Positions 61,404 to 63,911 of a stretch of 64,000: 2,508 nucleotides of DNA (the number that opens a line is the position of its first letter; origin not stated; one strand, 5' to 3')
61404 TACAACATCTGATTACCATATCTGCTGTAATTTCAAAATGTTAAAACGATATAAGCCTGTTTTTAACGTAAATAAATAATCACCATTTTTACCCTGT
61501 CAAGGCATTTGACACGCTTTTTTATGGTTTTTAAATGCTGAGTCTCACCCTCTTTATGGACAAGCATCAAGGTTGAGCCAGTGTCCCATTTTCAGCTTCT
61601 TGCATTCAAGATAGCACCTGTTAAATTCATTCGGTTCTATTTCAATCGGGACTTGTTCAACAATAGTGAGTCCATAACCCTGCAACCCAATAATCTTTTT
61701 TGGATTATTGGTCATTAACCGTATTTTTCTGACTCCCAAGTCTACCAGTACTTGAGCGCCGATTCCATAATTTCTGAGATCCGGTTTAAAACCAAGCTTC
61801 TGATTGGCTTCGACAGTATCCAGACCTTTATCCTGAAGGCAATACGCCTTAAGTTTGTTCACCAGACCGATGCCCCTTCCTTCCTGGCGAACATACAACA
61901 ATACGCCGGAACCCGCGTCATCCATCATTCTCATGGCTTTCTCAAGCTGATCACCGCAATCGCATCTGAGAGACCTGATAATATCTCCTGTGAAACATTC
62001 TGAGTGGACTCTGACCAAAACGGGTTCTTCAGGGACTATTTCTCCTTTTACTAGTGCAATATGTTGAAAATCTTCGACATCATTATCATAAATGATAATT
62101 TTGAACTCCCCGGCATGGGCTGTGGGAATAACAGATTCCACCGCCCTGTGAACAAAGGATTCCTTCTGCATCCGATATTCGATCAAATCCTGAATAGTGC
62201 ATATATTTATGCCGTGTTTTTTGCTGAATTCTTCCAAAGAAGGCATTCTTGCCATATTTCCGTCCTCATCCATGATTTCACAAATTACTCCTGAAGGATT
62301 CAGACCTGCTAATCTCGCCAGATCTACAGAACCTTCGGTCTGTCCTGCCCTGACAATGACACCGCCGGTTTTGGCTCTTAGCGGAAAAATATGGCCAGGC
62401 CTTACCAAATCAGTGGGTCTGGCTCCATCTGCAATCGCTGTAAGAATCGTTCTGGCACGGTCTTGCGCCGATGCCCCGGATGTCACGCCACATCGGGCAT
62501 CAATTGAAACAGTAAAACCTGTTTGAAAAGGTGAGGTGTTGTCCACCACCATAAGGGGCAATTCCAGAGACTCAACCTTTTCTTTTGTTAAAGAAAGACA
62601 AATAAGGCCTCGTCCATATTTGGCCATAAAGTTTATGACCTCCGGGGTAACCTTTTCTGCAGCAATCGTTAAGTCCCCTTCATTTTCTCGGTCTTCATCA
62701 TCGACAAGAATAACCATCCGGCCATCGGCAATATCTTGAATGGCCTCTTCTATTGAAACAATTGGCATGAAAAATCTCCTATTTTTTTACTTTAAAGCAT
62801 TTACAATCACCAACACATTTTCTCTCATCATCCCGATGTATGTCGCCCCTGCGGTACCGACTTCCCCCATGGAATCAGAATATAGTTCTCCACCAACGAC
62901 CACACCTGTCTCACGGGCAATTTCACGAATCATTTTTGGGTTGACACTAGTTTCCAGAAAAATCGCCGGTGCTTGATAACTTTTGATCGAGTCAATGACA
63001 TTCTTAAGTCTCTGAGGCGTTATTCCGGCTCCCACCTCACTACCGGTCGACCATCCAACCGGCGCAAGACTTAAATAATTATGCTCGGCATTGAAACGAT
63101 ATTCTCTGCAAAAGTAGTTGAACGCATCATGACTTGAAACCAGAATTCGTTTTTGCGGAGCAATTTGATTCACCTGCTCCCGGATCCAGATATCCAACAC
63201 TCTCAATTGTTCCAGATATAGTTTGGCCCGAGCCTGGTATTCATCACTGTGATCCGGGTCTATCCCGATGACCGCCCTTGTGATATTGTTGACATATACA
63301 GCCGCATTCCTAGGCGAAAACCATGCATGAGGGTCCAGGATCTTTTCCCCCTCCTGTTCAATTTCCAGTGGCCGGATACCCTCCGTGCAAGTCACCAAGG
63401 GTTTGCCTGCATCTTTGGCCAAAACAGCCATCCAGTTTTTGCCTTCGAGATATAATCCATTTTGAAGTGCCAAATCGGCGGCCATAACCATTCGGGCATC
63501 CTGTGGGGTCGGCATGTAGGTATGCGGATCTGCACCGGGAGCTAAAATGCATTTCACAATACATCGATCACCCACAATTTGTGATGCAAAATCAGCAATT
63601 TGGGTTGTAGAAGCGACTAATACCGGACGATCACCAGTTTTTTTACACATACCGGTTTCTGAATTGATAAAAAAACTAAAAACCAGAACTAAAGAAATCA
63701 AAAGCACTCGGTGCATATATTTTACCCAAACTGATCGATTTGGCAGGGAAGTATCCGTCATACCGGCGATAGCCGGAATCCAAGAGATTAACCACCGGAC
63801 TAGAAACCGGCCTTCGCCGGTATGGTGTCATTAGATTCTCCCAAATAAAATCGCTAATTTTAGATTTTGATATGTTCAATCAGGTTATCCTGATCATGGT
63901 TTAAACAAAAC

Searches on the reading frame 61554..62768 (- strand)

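Call 87: search_protein_families(library=ncbifam, proteins=[window:61554-62768:-], max_evalue=1e-15)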
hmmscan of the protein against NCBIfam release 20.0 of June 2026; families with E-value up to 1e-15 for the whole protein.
window:61554-62768:- (404 aa): 11 families
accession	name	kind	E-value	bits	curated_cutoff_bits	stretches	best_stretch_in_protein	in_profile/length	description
NF006806.0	PRK09319.1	equivalog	2.2e-184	614.2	764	1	5-400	13-411/561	bifunctional 3,4-dihydroxy-2-butanone-4-phosphate synthase/GTP cyclohydrolase II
NF006803.0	PRK09311.1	equivalog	7.6e-180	598.1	569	1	3-400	9-406/417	bifunctional 3,4-dihydroxy-2-butanone-4-phosphate synthase/GTP cyclohydrolase II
NF010626.1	PRK14019.1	equivalog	5.7e-135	449.9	513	1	3-373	2-361/364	bifunctional 3,4-dihydroxy-2-butanone-4-phosphate synthase/GTP cyclohydrolase II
NF006805.0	PRK09318.1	equivalog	4.2e-107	358.5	486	1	8-400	3-382/387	bifunctional 3,4-dihydroxy-2-butanone-4-phosphate synthase/GTP cyclohydrolase II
NF009132.0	PRK12485.1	equivalog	1.4e-102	343.5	693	1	1-376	1-368/369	bifunctional 3,4-dihydroxy-2-butanone-4-phosphate synthase/GTP cyclohydrolase II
NF006804.0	PRK09314.1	equivalog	1e-97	327.4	432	1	1-297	1-288/339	bifunctional 3,4-dihydroxy-2-butanone 4-phosphate synthase/GTP cyclohydrolase II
TIGR00505.1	ribA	equivalog_domain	9.7e-76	253.5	205.85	1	210-398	4-191/191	GTP cyclohydrolase II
NF001591.0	PRK00393.1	subfamily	2.6e-74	248.9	148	1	211-400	9-196/199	GTP cyclohydrolase II RibA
TIGR00506.1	ribB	equivalog_domain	9.3e-72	240.8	177.45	1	4-199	3-204/204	3,4-dihydroxy-2-butanone-4-phosphate synthase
NF006456.0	PRK08815.1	equivalog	3.1e-63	214.3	464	1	145-402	122-369/376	GTP cyclohydrolase II RibA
NF004437.0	PRK05773.1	equivalog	3.5e-21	75.5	262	0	5-73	2-70/219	3,4-dihydroxy-2-butanone 4-phosphate synthase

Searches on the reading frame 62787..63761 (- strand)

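Call 87: search_protein_families(library=ncbifam, proteins=[window:62787-63761:-], max_evalue=1e-15)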
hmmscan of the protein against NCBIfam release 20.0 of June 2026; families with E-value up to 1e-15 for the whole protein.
window:62787-63761:- (324 aa): 6 families
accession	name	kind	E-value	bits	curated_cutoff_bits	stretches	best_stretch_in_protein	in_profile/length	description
NF040870.1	AztC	equivalog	6.7e-65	219.3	350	1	49-323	2-277/277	zinc ABC transporter substrate-binding protein AztC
NF053703.1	Mn_SBP_EfaA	exception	9.4e-52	176.1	485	1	19-323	9-309/310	Mn/Fe ABC transporter substrate-binding lipoprotein EfaA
NF053842.1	MnTportMntCDein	equivalog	2.1e-50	171.6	400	1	49-322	9-281/281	manganese ABC transporter substrate-binding protein MntC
NF047355.1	ABC_bind_Mn_Staph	exception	3.9e-48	164.3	500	1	20-324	7-309/309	manganese ABC transporter substrate-binding lipoprotein MntC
NF040928.1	ABC_lipo_SloC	subfamily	1.8e-45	155.3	525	1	21-323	3-302/304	metal ABC transporter substrate-binding lipoprotein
TIGR03772.1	anch_rpt_subst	equivalog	1e-38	133.2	350.45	1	142-320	316-482/486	anchored repeat ABC transporter, substrate-binding protein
